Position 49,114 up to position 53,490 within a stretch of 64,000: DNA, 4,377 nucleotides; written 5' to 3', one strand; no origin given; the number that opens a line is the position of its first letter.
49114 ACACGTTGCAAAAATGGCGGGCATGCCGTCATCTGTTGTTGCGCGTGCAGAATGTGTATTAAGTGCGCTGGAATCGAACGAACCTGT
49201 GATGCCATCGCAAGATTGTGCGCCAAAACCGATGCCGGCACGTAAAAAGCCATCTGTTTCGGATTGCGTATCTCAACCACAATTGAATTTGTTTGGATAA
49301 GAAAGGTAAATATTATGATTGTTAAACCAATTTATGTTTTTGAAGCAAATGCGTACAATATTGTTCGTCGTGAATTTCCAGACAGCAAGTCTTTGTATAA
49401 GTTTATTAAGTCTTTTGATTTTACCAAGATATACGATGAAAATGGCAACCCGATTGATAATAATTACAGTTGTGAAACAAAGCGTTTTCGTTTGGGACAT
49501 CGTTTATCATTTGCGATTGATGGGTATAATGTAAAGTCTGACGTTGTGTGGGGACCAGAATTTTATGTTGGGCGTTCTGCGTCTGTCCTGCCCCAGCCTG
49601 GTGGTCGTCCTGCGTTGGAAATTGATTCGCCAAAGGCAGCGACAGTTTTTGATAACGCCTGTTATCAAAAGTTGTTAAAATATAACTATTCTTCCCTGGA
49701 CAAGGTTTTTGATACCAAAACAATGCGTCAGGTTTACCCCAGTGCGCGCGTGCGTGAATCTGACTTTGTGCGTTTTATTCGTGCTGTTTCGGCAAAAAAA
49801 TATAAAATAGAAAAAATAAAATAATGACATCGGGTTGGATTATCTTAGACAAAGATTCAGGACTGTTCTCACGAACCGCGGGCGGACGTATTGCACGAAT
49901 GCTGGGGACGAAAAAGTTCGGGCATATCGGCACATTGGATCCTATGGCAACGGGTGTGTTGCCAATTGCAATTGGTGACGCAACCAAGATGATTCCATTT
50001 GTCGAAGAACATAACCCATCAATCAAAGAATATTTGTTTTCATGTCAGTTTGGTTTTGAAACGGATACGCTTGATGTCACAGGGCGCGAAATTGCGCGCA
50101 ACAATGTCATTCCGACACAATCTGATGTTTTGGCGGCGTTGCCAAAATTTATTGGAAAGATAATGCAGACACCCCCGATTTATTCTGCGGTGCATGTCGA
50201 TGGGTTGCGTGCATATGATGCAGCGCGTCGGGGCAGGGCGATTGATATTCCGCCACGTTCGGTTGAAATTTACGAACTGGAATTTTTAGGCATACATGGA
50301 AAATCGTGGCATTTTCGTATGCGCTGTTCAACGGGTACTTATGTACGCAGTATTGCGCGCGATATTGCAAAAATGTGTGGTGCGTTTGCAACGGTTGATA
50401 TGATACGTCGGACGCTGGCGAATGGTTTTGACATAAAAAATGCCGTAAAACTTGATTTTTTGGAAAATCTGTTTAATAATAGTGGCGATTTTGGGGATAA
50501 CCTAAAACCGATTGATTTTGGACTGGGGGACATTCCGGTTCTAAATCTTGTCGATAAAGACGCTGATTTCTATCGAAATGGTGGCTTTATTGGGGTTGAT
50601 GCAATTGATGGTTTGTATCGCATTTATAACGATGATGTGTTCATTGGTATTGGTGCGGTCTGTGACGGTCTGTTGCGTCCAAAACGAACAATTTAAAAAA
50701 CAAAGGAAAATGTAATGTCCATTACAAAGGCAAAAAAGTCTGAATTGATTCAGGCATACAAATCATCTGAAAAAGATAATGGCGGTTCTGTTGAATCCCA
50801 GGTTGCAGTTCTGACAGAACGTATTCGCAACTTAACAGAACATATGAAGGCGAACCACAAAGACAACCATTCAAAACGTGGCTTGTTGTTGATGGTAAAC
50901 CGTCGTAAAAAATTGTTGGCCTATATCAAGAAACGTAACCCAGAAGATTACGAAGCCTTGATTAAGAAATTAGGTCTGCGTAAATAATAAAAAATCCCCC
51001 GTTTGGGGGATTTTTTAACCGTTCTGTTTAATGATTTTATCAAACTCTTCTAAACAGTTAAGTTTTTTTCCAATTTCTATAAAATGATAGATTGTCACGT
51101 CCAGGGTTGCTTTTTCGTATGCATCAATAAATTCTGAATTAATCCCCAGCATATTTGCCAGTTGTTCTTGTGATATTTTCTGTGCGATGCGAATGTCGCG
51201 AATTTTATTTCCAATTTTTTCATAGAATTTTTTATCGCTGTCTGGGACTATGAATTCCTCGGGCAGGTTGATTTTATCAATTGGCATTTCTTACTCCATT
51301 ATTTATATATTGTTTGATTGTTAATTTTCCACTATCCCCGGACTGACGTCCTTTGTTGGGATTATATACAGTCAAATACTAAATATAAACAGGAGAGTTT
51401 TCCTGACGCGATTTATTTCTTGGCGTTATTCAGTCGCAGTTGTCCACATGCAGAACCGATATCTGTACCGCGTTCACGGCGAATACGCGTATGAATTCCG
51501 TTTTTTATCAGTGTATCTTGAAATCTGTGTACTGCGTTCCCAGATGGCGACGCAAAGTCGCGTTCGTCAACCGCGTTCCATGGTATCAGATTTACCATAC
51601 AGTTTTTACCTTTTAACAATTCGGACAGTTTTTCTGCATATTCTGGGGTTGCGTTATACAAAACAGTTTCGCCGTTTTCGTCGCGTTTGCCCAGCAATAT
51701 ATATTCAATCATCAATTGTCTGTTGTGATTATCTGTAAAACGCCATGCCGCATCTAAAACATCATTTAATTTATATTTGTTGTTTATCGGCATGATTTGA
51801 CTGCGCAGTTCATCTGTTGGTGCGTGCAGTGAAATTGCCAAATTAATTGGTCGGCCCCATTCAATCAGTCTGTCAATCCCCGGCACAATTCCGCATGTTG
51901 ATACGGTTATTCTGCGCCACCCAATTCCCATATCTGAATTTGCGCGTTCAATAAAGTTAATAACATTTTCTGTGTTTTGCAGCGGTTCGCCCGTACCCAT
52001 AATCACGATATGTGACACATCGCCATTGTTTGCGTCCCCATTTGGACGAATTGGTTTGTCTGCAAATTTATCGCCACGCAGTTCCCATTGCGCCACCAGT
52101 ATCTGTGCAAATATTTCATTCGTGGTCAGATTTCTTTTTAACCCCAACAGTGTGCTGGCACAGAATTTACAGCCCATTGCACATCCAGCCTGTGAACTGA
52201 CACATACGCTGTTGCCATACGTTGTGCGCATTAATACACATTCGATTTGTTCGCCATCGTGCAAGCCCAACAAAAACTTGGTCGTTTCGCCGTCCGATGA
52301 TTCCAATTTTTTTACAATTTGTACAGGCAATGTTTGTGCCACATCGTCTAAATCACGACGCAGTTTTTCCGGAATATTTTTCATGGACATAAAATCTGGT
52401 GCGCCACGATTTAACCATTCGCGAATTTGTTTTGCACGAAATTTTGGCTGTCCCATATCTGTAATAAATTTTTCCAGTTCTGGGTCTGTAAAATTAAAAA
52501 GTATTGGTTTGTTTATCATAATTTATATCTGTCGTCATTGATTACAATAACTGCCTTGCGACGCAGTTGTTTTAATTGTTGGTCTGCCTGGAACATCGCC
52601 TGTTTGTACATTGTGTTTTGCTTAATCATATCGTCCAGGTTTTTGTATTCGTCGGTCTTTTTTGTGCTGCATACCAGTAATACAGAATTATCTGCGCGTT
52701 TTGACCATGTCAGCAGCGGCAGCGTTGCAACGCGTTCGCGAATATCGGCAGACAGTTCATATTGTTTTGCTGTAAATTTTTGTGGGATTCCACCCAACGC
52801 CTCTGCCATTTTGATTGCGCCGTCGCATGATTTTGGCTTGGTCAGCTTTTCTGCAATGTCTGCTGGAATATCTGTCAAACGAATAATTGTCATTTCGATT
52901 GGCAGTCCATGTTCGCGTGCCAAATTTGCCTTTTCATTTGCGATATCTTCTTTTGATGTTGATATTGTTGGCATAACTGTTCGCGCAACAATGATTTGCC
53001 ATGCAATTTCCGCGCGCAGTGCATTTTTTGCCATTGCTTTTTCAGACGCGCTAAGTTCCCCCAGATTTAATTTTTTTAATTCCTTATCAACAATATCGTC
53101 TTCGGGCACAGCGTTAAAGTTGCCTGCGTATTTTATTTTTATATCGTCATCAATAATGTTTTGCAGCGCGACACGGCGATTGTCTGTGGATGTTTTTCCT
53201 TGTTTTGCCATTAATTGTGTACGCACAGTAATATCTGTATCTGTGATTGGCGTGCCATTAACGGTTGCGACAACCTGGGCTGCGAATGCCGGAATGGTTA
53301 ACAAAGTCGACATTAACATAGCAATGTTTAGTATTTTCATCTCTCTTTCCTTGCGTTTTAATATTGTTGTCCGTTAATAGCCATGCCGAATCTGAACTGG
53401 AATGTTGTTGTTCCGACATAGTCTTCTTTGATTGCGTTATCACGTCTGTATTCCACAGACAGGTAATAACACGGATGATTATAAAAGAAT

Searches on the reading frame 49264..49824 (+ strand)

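Call 79: search_protein_families(library=pfam, proteins=[window:49264-49824:+], max_evalue=0.1)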
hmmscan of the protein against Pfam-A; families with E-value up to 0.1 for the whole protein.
window:49264-49824:+ (186 aa): 1 family
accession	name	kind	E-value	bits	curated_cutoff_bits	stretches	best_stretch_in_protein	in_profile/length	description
PF18150.6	DUF5600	-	0.017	16.2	26.6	1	23-64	51-92/107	Domain of unknown function (DUF5600)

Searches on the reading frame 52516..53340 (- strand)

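Call 79: search_protein_families(library=pfam, proteins=[window:52516-53340:-], max_evalue=0.1)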
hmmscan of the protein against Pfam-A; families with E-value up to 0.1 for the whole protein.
window:52516-53340:- (274 aa): 1 family
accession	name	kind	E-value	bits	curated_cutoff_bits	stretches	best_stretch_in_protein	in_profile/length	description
PF22385.1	Cas9_C_2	-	0.016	15.4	27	1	30-78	7-54/94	CRISPR-associated endonuclease Cas9, C-terminal domain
